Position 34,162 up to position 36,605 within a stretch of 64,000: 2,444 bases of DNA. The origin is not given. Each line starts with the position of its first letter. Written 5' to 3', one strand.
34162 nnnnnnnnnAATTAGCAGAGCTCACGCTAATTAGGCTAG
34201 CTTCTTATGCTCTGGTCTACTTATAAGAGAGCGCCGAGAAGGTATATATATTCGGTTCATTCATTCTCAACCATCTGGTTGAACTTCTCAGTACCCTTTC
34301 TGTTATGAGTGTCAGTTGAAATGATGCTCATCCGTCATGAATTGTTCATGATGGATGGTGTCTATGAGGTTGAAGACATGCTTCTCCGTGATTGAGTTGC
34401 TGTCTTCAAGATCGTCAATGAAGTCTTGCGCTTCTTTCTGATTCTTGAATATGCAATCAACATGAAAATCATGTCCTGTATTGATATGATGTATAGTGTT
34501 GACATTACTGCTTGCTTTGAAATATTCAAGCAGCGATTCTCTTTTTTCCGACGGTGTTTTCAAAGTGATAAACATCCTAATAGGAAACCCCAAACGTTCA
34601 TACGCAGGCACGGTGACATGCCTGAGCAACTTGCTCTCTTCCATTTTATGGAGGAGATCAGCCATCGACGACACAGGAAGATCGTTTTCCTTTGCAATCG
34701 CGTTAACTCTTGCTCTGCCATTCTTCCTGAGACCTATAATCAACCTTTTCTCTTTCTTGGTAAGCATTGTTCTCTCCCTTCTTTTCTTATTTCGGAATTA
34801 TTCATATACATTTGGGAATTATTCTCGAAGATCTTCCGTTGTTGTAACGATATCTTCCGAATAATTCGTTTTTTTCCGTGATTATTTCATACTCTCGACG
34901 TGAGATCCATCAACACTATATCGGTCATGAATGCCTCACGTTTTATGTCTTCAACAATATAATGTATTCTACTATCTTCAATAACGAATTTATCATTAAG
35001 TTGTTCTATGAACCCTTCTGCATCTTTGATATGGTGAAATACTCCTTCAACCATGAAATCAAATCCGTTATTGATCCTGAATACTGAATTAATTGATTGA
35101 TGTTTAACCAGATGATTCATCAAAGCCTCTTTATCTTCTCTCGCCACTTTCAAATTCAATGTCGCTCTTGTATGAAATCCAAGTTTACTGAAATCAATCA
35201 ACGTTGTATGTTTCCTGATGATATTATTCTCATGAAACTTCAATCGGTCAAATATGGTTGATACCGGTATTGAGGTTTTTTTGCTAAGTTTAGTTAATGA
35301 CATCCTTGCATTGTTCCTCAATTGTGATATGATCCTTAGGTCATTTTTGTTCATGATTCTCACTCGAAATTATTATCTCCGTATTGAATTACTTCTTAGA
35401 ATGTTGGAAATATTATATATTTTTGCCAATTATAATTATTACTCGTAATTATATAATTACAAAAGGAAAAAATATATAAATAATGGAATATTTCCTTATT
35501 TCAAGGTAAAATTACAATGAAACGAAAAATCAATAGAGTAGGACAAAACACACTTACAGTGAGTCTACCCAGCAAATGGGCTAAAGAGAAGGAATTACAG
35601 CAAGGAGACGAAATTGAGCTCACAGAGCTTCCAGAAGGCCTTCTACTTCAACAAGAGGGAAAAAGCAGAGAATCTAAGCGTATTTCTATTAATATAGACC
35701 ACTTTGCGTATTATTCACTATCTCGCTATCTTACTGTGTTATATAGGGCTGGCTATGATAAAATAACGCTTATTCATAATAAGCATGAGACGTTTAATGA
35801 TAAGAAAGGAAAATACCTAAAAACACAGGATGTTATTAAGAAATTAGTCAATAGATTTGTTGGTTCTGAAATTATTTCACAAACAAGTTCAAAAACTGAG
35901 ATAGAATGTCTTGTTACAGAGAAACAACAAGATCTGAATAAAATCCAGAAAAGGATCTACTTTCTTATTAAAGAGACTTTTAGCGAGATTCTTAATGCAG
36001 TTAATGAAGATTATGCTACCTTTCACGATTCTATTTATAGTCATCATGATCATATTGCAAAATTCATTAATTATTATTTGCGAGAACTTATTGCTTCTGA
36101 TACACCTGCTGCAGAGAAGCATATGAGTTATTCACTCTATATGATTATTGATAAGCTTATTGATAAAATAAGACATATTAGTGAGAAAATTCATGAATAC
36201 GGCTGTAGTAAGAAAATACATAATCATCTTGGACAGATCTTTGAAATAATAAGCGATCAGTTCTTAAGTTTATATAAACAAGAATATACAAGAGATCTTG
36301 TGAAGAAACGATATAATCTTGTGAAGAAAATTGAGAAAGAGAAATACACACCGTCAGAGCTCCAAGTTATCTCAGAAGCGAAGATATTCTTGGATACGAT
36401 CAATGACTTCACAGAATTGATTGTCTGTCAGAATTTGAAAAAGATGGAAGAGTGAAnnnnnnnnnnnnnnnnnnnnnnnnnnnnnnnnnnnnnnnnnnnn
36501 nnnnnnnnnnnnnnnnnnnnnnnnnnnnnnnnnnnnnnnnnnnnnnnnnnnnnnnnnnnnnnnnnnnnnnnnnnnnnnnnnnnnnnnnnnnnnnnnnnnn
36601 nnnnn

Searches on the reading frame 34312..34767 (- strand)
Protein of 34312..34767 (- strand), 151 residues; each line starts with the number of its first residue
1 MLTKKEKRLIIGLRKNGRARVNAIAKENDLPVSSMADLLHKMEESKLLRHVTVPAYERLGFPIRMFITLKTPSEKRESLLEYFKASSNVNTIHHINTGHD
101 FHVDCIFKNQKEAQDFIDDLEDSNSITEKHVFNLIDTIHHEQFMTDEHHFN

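Call 3: search_protein_families(library=pfam, proteins=[window:34312-34767:-], max_evalue=0.01)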
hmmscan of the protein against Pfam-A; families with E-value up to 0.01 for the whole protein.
window:34312-34767:- (151 aa): 2 families
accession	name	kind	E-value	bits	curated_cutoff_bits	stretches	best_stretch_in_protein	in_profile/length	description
PF01037.27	AsnC_trans_reg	-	0.0049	17.2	25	1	69-125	5-61/73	Lrp/AsnC ligand binding domain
PF20306.3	Sp-DndD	-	0.0056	17.2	27.2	0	23-49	8-34/51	Small protein found in certain Dnd DNA modification systems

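Call 4: search_protein_families(library=ncbifam, proteins=[window:34312-34767:-], max_evalue=0.01)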
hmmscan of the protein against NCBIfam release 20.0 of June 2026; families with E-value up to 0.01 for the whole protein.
window:34312-34767:- (151 aa): 2 families
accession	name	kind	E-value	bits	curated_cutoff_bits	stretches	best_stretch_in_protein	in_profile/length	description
NF041396.1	TranRegLrp_Halo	equivalog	6.3e-08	32.6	190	1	6-144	7-147/149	HTH-type transcriptional regulator Lrp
NF053758.1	ChrTpTrnRegChrS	equivalog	5.2e-06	26.3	250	1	4-119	14-130/158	chromate efflux transcriptional regulator ChrS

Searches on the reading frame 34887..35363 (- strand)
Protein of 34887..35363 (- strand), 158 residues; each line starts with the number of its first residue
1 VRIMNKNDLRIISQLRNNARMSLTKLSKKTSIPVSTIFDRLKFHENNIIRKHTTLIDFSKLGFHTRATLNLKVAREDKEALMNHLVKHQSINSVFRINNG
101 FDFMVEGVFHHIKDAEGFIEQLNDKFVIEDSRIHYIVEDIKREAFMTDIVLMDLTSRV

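Call 3: search_protein_families(library=pfam, proteins=[window:34887-35363:-], max_evalue=0.01)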
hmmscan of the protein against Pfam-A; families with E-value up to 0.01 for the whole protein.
window:34887-35363:- (158 aa): 3 families
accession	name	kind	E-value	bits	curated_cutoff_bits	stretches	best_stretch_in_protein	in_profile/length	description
PF13412.12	HTH_24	-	9.9e-08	31.9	21.9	1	4-42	1-39/48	Winged helix-turn-helix DNA-binding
PF13404.12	HTH_AsnC-type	-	4.4e-05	23.6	27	1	6-42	3-39/42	AsnC-type helix-turn-helix domain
PF01037.27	AsnC_trans_reg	-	0.0037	17.6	25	1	72-124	4-58/73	Lrp/AsnC ligand binding domain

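Call 4: search_protein_families(library=ncbifam, proteins=[window:34887-35363:-], max_evalue=0.01)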
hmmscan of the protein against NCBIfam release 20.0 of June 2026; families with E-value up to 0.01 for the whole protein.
window:34887-35363:- (158 aa): 8 families
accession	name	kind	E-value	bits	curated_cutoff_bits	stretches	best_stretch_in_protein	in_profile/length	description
NF041396.1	TranRegLrp_Halo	equivalog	2.5e-15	56.6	190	1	7-139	6-139/149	HTH-type transcriptional regulator Lrp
NF053758.1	ChrTpTrnRegChrS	equivalog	4.1e-12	46.2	250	1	4-121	12-130/158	chromate efflux transcriptional regulator ChrS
NF040947.1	trans_reg_LysM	equivalog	3.1e-07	30.2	180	1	5-122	2-118/136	HTH-type transcriptional regulator LysM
NF008384.0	PRK11179.1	equivalog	1e-06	28.7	227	1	5-87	8-92/153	transcriptional regulator AsnC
NF008370.0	PRK11169.1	equivalog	6.7e-05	22.6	233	1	4-145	12-158/164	leucine-responsive transcriptional regulator Lrp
NF040820.1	trans_reg_LrpA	equivalog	0.00014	21.8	250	1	5-125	3-121/141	HTH-type transcriptional regulator LrpA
NF040708.3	Siroheme_Dcarb_AhbA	equivalog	0.0046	16.7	140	1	24-125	20-121/144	siroheme decarboxylase subunit alpha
NF040707.3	Siroheme_Dcarb_AhbB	equivalog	0.0072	16.1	125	1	25-134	18-133/146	siroheme decarboxylase subunit beta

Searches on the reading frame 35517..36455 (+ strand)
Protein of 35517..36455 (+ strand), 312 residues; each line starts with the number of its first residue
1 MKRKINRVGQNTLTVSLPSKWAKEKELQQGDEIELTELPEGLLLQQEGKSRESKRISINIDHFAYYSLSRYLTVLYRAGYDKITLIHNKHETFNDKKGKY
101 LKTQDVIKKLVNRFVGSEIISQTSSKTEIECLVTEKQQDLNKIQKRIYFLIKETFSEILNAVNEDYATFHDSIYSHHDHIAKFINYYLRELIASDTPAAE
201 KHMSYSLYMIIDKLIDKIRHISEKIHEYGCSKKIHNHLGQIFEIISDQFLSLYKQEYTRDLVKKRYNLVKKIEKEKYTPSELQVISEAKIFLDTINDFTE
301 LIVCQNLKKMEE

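Call 3: search_protein_families(library=pfam, proteins=[window:35517-36455:+], max_evalue=0.01)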
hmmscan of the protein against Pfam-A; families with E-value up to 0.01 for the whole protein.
window:35517-36455:+ (312 aa): 1 family
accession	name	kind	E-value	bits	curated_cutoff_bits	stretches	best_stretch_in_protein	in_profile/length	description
PF04014.23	MazE_antitoxin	-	1.8e-05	25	24.7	1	10-45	5-41/48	Antidote-toxin recognition MazE, bacterial antitoxin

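Call 4: search_protein_families(library=ncbifam, proteins=[window:35517-36455:+], max_evalue=0.01)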
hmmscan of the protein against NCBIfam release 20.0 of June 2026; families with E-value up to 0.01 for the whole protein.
window:35517-36455:+ (312 aa): 2 families
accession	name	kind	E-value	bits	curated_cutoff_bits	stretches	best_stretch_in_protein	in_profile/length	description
TIGR02609.1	doc_partner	hypoth_equivalog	1.7e-05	25.1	55.9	1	3-71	1-65/74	putative addiction module antidote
NF033820.0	STM0539_fam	subfamily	0.0023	17.6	50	1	10-49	81-122/141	STM0539 family protein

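Call 63: search_protein_families(library=padloc, max_evalue=0.001, proteins=[window:35517-36455:+])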
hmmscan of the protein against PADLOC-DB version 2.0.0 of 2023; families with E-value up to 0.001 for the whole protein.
window:35517-36455:+ (312 aa): 0 families

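Call 74: search_solved_structures(query=A7, max_evalue=1, show_alignments=1)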
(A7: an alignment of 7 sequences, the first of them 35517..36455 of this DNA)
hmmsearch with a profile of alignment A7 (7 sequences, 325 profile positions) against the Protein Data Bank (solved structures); distinct sequences matched with E-value up to 1: 0.

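Call 75: search_protein_families(library=ncbifam, alignment_id=A7, max_evalue=1)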
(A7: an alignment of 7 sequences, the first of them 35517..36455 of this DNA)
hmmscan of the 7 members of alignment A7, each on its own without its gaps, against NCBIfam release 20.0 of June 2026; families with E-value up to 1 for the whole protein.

A. member 1, window:35517-36455:+ (312 aa): 5 families
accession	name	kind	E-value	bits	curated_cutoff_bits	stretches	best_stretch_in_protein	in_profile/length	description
TIGR02609.1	doc_partner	hypoth_equivalog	1.7e-05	25.1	55.9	1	3-71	1-65/74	putative addiction module antidote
NF033820.0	STM0539_fam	subfamily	0.0023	17.6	50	1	10-49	81-122/141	STM0539 family protein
NF003047.0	PRK03957.1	equivalog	0.057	13.8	101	1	94-119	73-98/100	V-type ATP synthase subunit F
TIGR01682.1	moaD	equivalog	0.085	13.7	66.15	1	118-181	11-72/80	molybdopterin converting factor subunit 1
NF001071.0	PRK00118.2-1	equivalog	0.42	11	160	1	62-142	34-114/117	putative DNA-binding protein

B. families by the number of members that match (of 7 scanned): 8 families
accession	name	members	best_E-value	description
TIGR02609.1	doc_partner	6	1.7e-05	putative addiction module antidote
NF033820.0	STM0539_fam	2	0.0023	STM0539 family protein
NF005145.0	PRK06603.1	1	0.0074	enoyl-ACP reductase FabI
NF006266.0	PRK08415.1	1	0.042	enoyl-ACP reductase FabI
NF003047.0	PRK03957.1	1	0.057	V-type ATP synthase subunit F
TIGR01682.1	moaD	1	0.085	molybdopterin converting factor subunit 1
NF005615.0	PRK07370.1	1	0.13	enoyl-ACP reductase FabI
NF001071.0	PRK00118.2-1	1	0.42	putative DNA-binding protein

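Call 76: search_protein_families(library=pfam, alignment_id=A7, max_evalue=10)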
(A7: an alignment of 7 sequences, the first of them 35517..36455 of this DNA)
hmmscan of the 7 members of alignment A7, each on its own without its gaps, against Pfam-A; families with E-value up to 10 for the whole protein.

A. member 1, window:35517-36455:+ (312 aa): 4 families
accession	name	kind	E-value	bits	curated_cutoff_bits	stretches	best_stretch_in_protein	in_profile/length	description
PF04014.23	MazE_antitoxin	-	1.8e-05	25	24.7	1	10-45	5-41/48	Antidote-toxin recognition MazE, bacterial antitoxin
PF06148.17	COG2_N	-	0.029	14.9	24.3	1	134-169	22-57/75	COG2 N-terminal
PF10256.14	Erf4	-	0.05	14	29.3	1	152-197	31-76/116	Golgin subfamily A member 7/ERF4 family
PF00618.25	RasGEF_N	-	0.11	13.1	28.3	1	100-170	36-101/106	RasGEF N-terminal motif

B. families by the number of members that match (of 7 scanned): 15 families
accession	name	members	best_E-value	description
PF04014.23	MazE_antitoxin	7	2.4e-08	Antidote-toxin recognition MazE, bacterial antitoxin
PF08696.17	Dna2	2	0.011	DNA replication factor Dna2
PF13009.11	Integrase_2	1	0.00058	Putative integrase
PF17610.7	DUF5505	1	0.0068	Family of unknown function (DUF5505)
PF16044.11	DUF4796_C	1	0.018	DUF4796 C-terminal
PF06148.17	COG2_N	1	0.029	COG2 N-terminal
PF23647.2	TRAPPC13_M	1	0.04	Trafficking protein particle complex subunit 13, middle domain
PF10256.14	Erf4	1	0.05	Golgin subfamily A member 7/ERF4 family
PF20890.2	Dbr1_C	1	0.077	Dbr1, C-terminal domain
PF16443.10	DUF5040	1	0.087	Domain of unknown function (DUF5040)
PF00618.25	RasGEF_N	1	0.11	RasGEF N-terminal motif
PF23702.2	ARM_ECM29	1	0.14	ECM29, ARM-like repeats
PF14104.11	DUF4277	1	0.17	Domain of unknown function (DUF4277)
PF10818.13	SecM_small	1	0.21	secA translation cis-regulator SecM, small type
PF08650.15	DASH_Dad4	1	1.5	DASH complex subunit Dad4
